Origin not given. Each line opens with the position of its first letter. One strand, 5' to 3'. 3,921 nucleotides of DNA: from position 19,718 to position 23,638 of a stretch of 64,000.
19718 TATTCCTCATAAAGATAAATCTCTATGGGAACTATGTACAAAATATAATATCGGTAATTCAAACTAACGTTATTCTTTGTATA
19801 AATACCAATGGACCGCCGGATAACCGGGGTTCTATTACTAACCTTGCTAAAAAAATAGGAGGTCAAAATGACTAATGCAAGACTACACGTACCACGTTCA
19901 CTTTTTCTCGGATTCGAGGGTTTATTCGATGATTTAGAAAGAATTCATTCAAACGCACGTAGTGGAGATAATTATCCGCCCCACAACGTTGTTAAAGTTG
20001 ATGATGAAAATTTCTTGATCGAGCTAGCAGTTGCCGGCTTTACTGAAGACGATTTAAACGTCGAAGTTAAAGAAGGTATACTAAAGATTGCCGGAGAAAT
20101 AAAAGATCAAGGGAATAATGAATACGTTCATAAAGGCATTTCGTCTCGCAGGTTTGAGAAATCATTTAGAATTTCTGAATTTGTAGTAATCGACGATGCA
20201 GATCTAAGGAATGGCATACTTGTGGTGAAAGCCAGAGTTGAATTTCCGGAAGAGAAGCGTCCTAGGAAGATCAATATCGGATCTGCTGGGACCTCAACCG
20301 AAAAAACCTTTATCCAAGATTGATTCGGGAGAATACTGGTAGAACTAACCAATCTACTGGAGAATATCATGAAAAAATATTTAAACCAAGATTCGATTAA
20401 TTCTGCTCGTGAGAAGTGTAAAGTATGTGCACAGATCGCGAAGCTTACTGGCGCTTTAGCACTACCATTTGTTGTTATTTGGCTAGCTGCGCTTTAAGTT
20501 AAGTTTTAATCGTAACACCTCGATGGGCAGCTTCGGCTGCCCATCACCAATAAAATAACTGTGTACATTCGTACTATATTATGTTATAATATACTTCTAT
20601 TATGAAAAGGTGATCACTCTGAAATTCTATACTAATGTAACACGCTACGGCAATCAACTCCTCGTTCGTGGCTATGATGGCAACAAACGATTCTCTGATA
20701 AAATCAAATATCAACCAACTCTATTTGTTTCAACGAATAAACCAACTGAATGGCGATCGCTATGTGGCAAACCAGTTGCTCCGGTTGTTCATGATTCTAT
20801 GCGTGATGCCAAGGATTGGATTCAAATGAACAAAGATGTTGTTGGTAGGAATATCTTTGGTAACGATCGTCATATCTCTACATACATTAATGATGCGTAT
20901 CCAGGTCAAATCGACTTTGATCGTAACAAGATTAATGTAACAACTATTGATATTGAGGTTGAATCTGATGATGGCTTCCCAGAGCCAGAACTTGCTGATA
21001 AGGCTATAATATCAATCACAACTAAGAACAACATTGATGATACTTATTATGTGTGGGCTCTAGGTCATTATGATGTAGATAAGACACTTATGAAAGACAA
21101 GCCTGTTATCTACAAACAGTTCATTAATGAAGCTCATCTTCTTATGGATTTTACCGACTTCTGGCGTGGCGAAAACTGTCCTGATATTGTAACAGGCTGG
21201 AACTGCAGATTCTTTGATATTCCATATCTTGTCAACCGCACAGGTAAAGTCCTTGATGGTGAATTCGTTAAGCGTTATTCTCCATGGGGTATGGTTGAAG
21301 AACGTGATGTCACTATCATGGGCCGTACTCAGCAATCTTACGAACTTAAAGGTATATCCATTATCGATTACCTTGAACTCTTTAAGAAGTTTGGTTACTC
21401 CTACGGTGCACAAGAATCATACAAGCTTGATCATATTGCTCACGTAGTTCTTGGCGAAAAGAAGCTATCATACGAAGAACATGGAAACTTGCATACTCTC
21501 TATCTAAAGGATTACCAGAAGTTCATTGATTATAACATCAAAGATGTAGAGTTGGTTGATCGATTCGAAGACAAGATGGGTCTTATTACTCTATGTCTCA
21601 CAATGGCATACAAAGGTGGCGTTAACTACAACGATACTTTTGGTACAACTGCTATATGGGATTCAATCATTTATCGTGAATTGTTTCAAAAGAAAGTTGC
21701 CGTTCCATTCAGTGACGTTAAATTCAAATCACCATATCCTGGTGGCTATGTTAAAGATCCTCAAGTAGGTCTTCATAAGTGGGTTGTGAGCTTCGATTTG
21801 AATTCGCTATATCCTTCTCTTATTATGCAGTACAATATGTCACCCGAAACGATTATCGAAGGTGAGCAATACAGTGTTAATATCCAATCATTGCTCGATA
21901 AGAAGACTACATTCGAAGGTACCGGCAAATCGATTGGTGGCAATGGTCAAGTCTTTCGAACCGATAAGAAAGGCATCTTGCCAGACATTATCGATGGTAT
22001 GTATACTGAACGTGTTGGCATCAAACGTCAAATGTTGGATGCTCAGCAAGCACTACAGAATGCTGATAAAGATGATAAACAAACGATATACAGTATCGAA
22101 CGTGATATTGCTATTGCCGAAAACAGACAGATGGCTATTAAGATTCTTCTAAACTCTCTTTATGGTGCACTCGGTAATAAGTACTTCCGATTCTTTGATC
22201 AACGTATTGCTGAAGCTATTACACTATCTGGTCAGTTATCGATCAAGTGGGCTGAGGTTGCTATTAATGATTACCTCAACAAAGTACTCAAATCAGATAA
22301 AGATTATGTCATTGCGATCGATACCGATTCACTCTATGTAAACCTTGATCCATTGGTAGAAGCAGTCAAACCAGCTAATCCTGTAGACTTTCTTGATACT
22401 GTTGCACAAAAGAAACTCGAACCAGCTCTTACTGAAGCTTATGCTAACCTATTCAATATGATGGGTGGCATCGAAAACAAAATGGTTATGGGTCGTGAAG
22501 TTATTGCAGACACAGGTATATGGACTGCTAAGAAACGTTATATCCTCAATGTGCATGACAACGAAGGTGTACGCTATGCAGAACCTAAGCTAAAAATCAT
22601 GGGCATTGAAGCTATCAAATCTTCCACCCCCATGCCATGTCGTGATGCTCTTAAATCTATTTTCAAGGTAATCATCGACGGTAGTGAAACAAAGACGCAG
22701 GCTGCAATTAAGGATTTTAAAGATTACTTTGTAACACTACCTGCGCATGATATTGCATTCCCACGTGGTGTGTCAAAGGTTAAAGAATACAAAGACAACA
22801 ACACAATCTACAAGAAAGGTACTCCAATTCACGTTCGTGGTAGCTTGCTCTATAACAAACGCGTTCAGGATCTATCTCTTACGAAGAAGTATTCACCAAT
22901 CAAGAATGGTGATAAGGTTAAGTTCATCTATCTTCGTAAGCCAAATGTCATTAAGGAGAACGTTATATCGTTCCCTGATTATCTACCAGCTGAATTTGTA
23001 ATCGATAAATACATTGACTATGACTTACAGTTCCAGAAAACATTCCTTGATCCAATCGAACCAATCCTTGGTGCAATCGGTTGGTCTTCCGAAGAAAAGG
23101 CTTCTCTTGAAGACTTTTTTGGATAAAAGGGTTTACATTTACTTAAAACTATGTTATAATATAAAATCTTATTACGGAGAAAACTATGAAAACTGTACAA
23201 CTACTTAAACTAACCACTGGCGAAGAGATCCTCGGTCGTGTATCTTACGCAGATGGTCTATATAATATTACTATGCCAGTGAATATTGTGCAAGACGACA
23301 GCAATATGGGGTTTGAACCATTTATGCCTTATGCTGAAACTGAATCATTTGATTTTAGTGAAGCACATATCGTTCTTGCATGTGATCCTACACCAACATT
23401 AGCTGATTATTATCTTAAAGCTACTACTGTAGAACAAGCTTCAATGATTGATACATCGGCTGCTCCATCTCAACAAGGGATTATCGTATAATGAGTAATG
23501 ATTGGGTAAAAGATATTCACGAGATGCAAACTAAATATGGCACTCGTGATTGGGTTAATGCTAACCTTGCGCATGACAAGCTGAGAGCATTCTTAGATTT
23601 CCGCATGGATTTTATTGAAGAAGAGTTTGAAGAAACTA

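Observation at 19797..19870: ROSE-type RNA thermometer upstream of the phage small heat-shock gene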

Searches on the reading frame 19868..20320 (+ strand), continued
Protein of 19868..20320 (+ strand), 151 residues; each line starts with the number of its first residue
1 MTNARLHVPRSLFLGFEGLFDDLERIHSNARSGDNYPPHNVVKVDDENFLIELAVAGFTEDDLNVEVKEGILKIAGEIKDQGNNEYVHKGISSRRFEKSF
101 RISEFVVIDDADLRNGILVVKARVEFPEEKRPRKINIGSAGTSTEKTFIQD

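Call 56: get_annotated_region(hit=H98, flank=400)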
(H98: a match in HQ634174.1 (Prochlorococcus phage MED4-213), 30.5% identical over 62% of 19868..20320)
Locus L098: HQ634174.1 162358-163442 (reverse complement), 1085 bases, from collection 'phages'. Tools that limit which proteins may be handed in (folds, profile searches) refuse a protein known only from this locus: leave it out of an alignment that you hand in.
description: Cyanophage MED4-213, complete genome.
organism: Prochlorococcus phage MED4-213 (NCBI taxid 889956)
taxonomy: Viruses; Duplodnaviria; Heunggongvirae; Uroviricota; Caudoviricetes; Eurybiavirus; Eurybiavirus MED4213
host: Prochlorococcus MED4; source: ALOHA; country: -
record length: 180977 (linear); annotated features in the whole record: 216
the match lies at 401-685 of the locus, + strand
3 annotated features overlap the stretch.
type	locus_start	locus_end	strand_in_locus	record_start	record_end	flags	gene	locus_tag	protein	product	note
CDS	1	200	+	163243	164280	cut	-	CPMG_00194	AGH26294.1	hypothetical protein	-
CDS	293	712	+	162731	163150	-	-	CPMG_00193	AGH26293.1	heat-shock protein IbpA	-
CDS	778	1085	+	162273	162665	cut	-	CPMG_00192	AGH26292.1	hypothetical protein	-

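Call 57: get_annotated_region(hit=H97, flank=400)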
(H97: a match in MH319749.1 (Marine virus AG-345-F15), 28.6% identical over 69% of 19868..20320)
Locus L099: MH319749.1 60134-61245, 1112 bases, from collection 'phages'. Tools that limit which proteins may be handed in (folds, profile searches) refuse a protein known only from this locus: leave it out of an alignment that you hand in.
description: Marine virus AG-345-F15 Ga0172271_11 genomic sequence.
organism: Marine virus AG-345-F15 (NCBI taxid 2162689)
taxonomy: Viruses; Duplodnaviria; Heunggongvirae; Uroviricota; Caudoviricetes; Kyanoviridae; Salacisavirus
host: -; source: single cell amplified by WGA-X; seawater; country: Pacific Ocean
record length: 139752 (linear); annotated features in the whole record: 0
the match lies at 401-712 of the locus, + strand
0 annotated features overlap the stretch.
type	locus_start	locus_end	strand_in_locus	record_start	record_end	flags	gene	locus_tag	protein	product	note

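Call 66: find_related_loci(query=A4, collection=genome_contigs, flank=400)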
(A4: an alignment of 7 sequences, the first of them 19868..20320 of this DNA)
Query A4 (151 aa) in genome_contigs; peptide patterns used: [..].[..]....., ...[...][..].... (x = any residue, [..] = any of these).
49 stretches matched a pattern; 6 encode a relative of the query (tblastn E <= 1e-3); 6 distinct loci.
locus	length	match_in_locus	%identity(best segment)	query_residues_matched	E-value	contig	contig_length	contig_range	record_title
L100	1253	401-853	68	1-151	6e-68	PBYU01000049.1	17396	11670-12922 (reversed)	MAG: Gammaproteobacteria bacterium isolate NP21 50569, whole genome shotgun sequence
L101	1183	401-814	55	1-139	3e-48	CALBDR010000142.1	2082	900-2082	MAG TPA_asm: uncultured Candidatus Melainabacteria bacterium isolate ERR1995206_bin.70_CONCOCT_v1.1_MAG genome assembly,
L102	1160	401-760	42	33-151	7e-30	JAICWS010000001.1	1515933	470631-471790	MAG: Alphaproteobacteria bacterium isolate LS_FP_2_bin.61 k141_1880192_length_1515933_cov_24.9696, whole genome shotgun 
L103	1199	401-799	37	14-144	3e-27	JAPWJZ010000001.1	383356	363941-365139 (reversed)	MAG: Micavibrio sp. isolate Chal_Metagen_Bin5 249, whole genome shotgun sequence, sul1 is cis-regulatory element that is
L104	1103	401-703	37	35-132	6e-12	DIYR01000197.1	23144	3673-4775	MAG TPA_asm: Flavobacteriales bacterium UBA6049 UBA6049_contig_219, whole genome shotgun sequence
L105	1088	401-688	29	26-120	1e-5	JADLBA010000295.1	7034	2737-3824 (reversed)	MAG: Crocinitomicaceae bacterium isolate SJ145 c_000001797843, whole genome shotgun sequence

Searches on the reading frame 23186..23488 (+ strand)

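Call 45: search_protein_families(library=phrogs, proteins=[window:23186-23488:+], max_evalue=0.00001)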
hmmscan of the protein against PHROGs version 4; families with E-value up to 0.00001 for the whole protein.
window:23186-23488:+ (101 aa): 3 families
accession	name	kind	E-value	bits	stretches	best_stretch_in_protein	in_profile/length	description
phrog_527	-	unknown function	3e-13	50.8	1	1-83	1-87/97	-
phrog_431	-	unknown function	4.8e-08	34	1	38-95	68-125/147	-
phrog_483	-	unknown function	3.3e-06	27.8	1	2-80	3-80/82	-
